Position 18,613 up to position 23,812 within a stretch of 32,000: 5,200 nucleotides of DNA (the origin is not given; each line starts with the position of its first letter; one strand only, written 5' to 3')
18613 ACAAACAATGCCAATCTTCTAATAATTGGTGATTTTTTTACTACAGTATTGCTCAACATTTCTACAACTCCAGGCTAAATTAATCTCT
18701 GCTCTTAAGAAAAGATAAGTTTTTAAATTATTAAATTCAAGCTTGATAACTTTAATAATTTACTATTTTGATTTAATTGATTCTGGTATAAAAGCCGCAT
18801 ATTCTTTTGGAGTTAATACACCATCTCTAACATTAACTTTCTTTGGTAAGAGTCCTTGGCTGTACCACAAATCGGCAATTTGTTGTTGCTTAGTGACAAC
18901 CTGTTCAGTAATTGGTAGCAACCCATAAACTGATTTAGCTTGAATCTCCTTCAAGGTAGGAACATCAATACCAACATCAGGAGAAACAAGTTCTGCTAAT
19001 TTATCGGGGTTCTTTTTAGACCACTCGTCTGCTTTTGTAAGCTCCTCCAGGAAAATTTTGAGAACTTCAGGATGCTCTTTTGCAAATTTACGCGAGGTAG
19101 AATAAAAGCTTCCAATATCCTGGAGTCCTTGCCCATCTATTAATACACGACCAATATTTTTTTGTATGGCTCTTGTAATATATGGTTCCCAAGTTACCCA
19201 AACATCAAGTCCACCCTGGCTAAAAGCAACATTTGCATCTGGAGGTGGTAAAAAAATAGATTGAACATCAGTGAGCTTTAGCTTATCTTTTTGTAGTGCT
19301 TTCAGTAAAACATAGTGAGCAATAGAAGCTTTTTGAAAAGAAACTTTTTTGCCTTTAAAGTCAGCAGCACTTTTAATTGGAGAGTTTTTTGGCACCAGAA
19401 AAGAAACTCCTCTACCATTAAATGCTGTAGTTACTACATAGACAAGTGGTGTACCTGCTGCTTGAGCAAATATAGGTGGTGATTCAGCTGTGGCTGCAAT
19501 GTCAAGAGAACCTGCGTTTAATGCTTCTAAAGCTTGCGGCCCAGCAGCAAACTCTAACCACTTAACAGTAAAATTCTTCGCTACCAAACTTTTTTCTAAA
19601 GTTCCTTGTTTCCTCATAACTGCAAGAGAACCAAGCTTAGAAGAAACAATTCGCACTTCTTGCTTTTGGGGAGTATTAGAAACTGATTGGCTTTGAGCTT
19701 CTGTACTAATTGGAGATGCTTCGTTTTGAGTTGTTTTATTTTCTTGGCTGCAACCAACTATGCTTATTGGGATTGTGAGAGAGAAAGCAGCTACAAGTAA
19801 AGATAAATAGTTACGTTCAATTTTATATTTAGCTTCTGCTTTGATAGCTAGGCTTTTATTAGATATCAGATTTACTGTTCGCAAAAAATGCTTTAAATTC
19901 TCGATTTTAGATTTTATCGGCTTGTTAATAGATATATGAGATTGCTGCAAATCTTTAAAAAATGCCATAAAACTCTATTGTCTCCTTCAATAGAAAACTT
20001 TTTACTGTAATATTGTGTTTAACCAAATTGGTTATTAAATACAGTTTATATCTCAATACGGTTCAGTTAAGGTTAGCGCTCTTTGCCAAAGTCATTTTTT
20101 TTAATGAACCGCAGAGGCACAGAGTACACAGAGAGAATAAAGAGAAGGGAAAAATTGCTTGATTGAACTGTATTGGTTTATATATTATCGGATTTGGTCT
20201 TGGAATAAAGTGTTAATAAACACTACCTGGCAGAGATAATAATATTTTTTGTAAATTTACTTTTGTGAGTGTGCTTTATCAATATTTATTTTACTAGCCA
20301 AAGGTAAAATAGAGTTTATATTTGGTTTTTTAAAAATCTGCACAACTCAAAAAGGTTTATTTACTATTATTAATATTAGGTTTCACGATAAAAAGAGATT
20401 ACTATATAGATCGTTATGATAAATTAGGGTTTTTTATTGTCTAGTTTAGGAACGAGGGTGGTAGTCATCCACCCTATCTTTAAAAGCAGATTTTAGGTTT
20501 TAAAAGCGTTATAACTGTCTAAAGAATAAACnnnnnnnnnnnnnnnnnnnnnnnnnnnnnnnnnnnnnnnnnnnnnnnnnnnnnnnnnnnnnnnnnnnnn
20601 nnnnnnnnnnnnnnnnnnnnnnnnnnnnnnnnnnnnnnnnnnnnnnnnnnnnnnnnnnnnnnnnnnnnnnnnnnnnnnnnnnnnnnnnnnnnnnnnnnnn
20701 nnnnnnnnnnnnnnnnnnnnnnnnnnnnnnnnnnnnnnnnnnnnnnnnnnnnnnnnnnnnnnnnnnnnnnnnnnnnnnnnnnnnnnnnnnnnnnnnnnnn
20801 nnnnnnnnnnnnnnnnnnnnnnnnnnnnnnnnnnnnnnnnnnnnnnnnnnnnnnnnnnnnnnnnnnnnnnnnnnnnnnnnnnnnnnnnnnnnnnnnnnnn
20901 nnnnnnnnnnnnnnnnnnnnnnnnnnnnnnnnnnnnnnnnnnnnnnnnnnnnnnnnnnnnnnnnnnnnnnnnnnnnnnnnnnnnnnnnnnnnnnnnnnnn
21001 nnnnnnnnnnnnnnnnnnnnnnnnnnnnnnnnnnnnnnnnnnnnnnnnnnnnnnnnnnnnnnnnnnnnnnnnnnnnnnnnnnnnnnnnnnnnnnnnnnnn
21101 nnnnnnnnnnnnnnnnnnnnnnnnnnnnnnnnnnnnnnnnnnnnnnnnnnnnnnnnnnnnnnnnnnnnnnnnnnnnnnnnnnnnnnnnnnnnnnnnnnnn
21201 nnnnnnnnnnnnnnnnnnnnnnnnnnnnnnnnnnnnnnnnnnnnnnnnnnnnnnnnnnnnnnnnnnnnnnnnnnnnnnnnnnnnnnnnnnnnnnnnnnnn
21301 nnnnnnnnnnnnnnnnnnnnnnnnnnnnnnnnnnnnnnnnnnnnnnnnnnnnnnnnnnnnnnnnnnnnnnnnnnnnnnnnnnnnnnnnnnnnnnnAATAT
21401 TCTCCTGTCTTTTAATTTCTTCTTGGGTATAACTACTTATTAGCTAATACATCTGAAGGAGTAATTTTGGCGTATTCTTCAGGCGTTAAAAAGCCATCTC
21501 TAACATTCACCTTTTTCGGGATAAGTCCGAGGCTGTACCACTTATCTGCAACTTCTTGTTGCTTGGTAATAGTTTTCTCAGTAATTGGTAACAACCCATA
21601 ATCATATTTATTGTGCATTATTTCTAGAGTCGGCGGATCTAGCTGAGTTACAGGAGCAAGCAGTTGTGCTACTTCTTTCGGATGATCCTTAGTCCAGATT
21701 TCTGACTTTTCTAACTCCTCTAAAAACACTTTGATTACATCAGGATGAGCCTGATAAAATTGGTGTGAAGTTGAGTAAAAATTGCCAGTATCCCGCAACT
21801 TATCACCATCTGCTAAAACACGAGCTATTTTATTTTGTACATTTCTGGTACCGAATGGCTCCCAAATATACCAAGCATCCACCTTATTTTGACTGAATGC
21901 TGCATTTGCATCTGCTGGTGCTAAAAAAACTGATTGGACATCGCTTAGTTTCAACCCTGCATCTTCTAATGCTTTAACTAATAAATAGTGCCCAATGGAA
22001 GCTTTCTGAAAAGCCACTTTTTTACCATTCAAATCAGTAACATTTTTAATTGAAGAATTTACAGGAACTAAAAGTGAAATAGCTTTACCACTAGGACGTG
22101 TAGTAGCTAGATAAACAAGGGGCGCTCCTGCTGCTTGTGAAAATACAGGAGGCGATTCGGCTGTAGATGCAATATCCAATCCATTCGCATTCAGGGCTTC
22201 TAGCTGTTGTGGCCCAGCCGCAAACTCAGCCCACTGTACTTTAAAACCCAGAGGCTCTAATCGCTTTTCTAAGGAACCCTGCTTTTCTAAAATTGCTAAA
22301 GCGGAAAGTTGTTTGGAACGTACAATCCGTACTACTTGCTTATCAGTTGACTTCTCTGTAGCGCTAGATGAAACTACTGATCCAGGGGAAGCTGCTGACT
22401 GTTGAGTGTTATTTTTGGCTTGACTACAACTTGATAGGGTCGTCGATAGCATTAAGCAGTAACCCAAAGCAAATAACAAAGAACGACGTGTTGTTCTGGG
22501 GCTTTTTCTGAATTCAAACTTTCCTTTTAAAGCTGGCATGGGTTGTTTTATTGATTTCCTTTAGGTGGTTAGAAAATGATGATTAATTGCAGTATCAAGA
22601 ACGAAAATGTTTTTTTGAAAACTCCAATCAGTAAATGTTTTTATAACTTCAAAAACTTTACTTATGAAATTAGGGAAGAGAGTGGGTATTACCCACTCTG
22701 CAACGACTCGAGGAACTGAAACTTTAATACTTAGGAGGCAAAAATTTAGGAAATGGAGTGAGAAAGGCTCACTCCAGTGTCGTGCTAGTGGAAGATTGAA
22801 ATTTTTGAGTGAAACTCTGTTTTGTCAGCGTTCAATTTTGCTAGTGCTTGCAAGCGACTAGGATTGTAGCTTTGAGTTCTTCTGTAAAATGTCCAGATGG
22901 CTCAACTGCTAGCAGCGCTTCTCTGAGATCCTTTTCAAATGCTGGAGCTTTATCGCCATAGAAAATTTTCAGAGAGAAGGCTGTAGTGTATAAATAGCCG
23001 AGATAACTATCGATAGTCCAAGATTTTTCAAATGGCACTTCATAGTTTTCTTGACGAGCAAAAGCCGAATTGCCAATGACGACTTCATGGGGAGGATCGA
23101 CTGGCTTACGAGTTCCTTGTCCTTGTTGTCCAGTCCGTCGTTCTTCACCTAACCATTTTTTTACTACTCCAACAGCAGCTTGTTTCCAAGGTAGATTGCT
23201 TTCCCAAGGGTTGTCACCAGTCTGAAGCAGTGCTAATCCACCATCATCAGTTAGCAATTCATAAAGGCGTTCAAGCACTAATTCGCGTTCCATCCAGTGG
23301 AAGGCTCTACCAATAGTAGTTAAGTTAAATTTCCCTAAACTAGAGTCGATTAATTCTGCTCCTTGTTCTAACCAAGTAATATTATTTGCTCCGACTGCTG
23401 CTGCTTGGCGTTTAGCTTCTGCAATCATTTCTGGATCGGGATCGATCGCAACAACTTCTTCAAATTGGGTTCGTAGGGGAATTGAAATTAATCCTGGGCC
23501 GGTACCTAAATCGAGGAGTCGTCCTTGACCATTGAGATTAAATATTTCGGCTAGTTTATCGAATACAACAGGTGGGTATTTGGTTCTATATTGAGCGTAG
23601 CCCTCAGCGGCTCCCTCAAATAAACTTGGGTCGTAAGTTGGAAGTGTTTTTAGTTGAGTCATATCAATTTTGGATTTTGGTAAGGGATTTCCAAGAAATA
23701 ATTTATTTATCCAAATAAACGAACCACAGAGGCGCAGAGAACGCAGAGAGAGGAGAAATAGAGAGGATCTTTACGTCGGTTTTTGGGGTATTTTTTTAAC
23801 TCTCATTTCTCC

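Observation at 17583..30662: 13-kb single-strand island: four SsuA-type binding proteins with no transporter, joined to an unusual enzyme set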

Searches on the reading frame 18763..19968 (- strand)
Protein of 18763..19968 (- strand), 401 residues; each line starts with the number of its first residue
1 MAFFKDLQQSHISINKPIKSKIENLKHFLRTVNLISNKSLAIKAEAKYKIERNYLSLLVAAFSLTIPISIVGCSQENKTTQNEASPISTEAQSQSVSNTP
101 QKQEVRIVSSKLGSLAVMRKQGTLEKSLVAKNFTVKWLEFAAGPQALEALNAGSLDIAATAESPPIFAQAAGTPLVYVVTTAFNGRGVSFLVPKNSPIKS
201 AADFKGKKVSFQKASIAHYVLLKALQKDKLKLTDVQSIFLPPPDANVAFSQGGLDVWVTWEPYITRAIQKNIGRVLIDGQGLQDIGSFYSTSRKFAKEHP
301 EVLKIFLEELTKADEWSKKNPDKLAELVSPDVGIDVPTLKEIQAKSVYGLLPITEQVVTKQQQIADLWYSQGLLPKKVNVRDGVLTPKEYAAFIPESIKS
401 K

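Call 4: search_protein_families(library=pfam, proteins=[window:18763-19968:-], max_evalue=0.01)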
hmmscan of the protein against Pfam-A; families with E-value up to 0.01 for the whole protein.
window:18763-19968:- (401 aa): 4 families
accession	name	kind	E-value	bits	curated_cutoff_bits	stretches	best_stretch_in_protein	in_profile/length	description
PF13379.11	NMT1_2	-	7.4e-20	72.3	24.7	1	114-326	20-246/252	NMT1-like family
PF09084.16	NMT1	-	8.3e-17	62.2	20.5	1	141-323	29-215/216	NMT1/THI5 like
PF12974.12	Phosphonate-bd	-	1.6e-06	28.1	27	1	145-242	41-144/242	ABC transporter, phosphonate, periplasmic substrate-binding protein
PF04069.17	OpuAC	-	5.4e-06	26.6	21.2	1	128-311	24-227/257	Substrate binding domain of ABC-type glycine betaine transport system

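Call 5: search_protein_families(library=ncbifam, proteins=[window:18763-19968:-], max_evalue=0.01)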
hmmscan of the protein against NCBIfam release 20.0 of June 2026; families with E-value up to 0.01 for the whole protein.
window:18763-19968:- (401 aa): 8 families
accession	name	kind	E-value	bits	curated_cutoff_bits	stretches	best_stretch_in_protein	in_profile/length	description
NF008588.0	PRK11553.1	subfamily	1.1e-76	257.8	299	1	101-389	25-313/319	aliphatic sulfonate ABC transporter substrate-binding protein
TIGR01728.1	SsuA_fam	subfamily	8.8e-67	225.3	163.5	1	112-384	11-284/290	aliphatic sulfonate ABC transporter substrate-binding protein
TIGR01729.1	taurine_ABC_bnd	equivalog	1.4e-24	87.1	304.25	1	122-370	19-263/300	taurine ABC transporter substrate-binding protein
NF008553.0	PRK11480.1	equivalog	4.1e-18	65.6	490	1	133-367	51-282/320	taurine ABC transporter substrate-binding protein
NF040735.1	SBP_SaoX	equivalog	2.3e-11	43.4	300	1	145-334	41-235/330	ABC transporter substrate-binding subunit SaoX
TIGR03427.1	ABC_peri_uca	equivalog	1.7e-09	37.3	333.9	1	146-269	48-169/328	putative urea ABC transporter substrate-binding protein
TIGR02122.1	TRAP_TAXI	subfamily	6.1e-05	22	84.35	1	177-257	113-194/320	TAXI family TRAP transporter solute-binding subunit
TIGR01098.1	3A0109s03R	subfamily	0.00058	19.4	112.05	1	147-213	77-147/253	phosphate/phosphite/phosphonate ABC transporter substrate-binding protein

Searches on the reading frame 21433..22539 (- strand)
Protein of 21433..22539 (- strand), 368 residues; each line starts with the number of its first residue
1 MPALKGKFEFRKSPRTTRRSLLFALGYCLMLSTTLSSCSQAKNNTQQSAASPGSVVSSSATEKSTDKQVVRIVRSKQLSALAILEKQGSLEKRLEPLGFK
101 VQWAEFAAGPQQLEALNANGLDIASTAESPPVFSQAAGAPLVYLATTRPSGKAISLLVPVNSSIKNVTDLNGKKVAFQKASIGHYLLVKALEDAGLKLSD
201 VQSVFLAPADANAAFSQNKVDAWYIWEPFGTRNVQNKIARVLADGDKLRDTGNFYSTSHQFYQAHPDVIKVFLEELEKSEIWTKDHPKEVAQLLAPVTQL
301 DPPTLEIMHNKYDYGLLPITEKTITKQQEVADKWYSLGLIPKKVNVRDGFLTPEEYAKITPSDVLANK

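Call 4: search_protein_families(library=pfam, proteins=[window:21433-22539:-], max_evalue=0.01)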
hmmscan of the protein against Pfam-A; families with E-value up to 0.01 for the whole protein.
window:21433-22539:- (368 aa): 5 families
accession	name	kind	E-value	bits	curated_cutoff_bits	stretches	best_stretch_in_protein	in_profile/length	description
PF09084.16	NMT1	-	5.1e-17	62.9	20.5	1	100-289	22-215/216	NMT1/THI5 like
PF13379.11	NMT1_2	-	1.2e-13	51.9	24.7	1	84-292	24-249/252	NMT1-like family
PF12974.12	Phosphonate-bd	-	3e-07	30.5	27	1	98-214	28-150/242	ABC transporter, phosphonate, periplasmic substrate-binding protein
PF04069.17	OpuAC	-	5.9e-06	26.5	21.2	1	94-285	24-231/257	Substrate binding domain of ABC-type glycine betaine transport system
PF16868.10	NMT1_3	-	0.0046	17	27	1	153-239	92-180/289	NMT1-like family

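Call 5: search_protein_families(library=ncbifam, proteins=[window:21433-22539:-], max_evalue=0.01)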
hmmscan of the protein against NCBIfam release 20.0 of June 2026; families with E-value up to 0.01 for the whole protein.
window:21433-22539:- (368 aa): 8 families
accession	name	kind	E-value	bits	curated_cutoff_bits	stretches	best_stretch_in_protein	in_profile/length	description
NF008588.0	PRK11553.1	subfamily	1.2e-75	254.4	299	1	56-354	15-312/319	aliphatic sulfonate ABC transporter substrate-binding protein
TIGR01728.1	SsuA_fam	subfamily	4.1e-69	233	163.5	1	70-350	1-284/290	aliphatic sulfonate ABC transporter substrate-binding protein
TIGR01729.1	taurine_ABC_bnd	equivalog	2.9e-17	63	304.25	1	98-275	26-205/300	taurine ABC transporter substrate-binding protein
NF008553.0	PRK11480.1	equivalog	3.6e-16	59.3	490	1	97-273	49-225/320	taurine ABC transporter substrate-binding protein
TIGR03427.1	ABC_peri_uca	equivalog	6.5e-11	42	333.9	1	164-230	98-164/328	putative urea ABC transporter substrate-binding protein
TIGR02122.1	TRAP_TAXI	subfamily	1e-09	37.7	84.35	1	152-225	121-196/320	TAXI family TRAP transporter solute-binding subunit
NF040735.1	SBP_SaoX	equivalog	3.9e-09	36.1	300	1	111-297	41-232/330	ABC transporter substrate-binding subunit SaoX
TIGR01098.1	3A0109s03R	subfamily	0.00046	19.7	112.05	1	23-179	6-147/253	phosphate/phosphite/phosphonate ABC transporter substrate-binding protein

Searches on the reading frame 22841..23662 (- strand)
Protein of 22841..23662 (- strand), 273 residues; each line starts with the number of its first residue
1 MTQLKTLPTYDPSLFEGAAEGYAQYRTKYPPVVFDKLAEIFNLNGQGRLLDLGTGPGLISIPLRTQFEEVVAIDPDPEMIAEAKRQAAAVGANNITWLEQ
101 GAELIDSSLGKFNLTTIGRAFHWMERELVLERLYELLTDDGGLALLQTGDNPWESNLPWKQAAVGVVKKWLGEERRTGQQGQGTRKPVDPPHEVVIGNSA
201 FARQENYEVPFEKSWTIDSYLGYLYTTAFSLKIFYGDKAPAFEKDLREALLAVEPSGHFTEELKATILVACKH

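Call 4: search_protein_families(library=pfam, proteins=[window:22841-23662:-], max_evalue=0.01)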
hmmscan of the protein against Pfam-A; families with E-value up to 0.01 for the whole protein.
window:22841-23662:- (273 aa): 9 families
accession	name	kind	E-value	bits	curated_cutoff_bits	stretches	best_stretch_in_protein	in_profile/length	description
PF13649.12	Methyltransf_25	-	1.2e-13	52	27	1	50-141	2-97/97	Methyltransferase domain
PF08242.18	Methyltransf_12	-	2.5e-12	47.8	30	1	50-142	1-97/98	Methyltransferase domain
PF08241.18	Methyltransf_11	-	2.4e-10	41.4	21.2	1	50-144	1-94/95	Methyltransferase domain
PF13489.12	Methyltransf_23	-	1.6e-09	38.1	27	1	26-163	2-133/164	Methyltransferase domain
PF13847.12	Methyltransf_31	-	5.1e-09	36.4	27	1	46-146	4-110/145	Methyltransferase domain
PF00398.26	RrnaAD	-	5.6e-05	22.8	24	1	32-100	17-83/263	Ribosomal RNA adenine dimethylase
PF01209.24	Ubie_methyltran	-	0.00015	21.7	20.1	1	47-148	49-154/233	ubiE/COQ5 methyltransferase family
PF05175.20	MTS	-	0.0025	17.9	23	1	37-96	23-84/170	Methyltransferase small domain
PF02527.21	GidB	-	0.0052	16.6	27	1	41-126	43-129/184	rRNA small subunit methyltransferase G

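Call 5: search_protein_families(library=ncbifam, proteins=[window:22841-23662:-], max_evalue=0.01)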
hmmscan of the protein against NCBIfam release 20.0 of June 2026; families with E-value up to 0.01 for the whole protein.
window:22841-23662:- (273 aa): 30 families (the best 25 are shown)
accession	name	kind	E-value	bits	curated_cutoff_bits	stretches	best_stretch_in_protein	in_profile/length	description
NF043040.1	corrin_prot_MT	hypoth_equivalog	1.2e-11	44.4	180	1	46-145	42-147/216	corrinoid protein-associated methyltransferase CpaM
TIGR00479.1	rumA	equivalog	2.7e-09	36.4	183.55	1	23-103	271-351/432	23S rRNA (uracil(1939)-C(5))-methyltransferase RlmD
TIGR01983.1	UbiG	equivalog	3e-07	30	102.95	1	46-148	50-153/228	bifunctional 2-polyprenyl-6-hydroxyphenol methylase/3-demethylubiquinol 3-O-methyltransferase UbiG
TIGR01934.1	MenG_MenH_UbiE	subfamily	3.1e-07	29.9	158.35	1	45-149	39-145/223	ubiquinone/menaquinone biosynthesis methyltransferase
TIGR02072.1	BioC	equivalog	5.2e-07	29.7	184.95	1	36-145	22-132/244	malonyl-ACP O-methyltransferase BioC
NF007610.0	PRK10258.1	equivalog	9.1e-06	25.2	342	1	15-136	13-129/251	malonyl-ACP O-methyltransferase BioC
TIGR02021.1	BchM-ChlM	equivalog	2e-05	24.1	158.9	1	34-97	45-107/218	magnesium protoporphyrin IX methyltransferase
NF011529.0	PRK14968.1-3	equivalog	2.8e-05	23.6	162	1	44-114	33-101/198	putative methyltransferase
TIGR04290.1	meth_Rta_06860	hypoth_equivalog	2.9e-05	23.6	300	1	27-136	30-141/226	TIGR04290 family methyltransferase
TIGR00537.1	hemK_rel_arch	hypoth_equivalog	0.00013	21.7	87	1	47-117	21-88/179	HemK2/MTQ2 family protein methyltransferase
NF009639.0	PRK13168.1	equivalog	0.00013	21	458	1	38-100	293-355/446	23S rRNA (uracil(1939)-C(5))-methyltransferase RlmD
TIGR02469.1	CbiT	equivalog_domain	0.00034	20.9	78.3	1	43-108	17-84/124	precorrin-6Y C5,15-methyltransferase (decarboxylating) subunit CbiT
NF001453.0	PRK00312.1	equivalog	0.0004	20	188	1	35-97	70-132/217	protein-L-isoaspartate(D-aspartate) O-methyltransferase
TIGR03534.1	RF_mod_PrmC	equivalog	0.00045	19.7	199.1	1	42-99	85-144/253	peptide chain release factor N(5)-glutamine methyltransferase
NF041820.1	daptide_MTase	equivalog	0.00049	19.6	175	1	46-93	37-84/243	daptide-type RiPP biosynthesis methyltransferase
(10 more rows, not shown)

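Call 73: search_solved_structures(query=window:22841-23662:-, max_evalue=0.001)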
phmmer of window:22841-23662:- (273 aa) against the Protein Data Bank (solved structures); distinct sequences matched with E-value up to 0.001: 10.
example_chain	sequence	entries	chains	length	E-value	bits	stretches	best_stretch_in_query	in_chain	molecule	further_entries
9e72_A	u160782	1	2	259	4.6e-09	39.1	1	14-150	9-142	HvrF methyltransferase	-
4hg2_A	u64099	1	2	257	1.2e-07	34.4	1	15-124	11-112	Methyltransferase type 11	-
5u4t_A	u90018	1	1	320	2.7e-07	33.2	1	23-113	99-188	Putative gentamicin methyltransferase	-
5u18_A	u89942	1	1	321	2.8e-07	33.2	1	23-113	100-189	N-3'' methyltransferase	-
5tyq_A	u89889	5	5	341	3.3e-07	33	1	24-113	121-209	Putative gentamicin methyltransferase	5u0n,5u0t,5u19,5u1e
5u1i_A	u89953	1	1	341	3.3e-07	33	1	24-113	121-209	Putative gentamicin methyltransferase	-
5bxy_A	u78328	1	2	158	5.9e-05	25.6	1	30-117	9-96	RNA methyltransferase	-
2h1r_A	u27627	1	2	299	0.00014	24.4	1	26-116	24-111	Dimethyladenosine transferase, putative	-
8qby_t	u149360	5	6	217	0.00024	23.6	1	25-102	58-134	Protein-L-isoaspartate O-methyltransferase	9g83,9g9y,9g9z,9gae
1xxl_A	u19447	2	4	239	0.00091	21.7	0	44-145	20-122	YcgJ protein | ycgJ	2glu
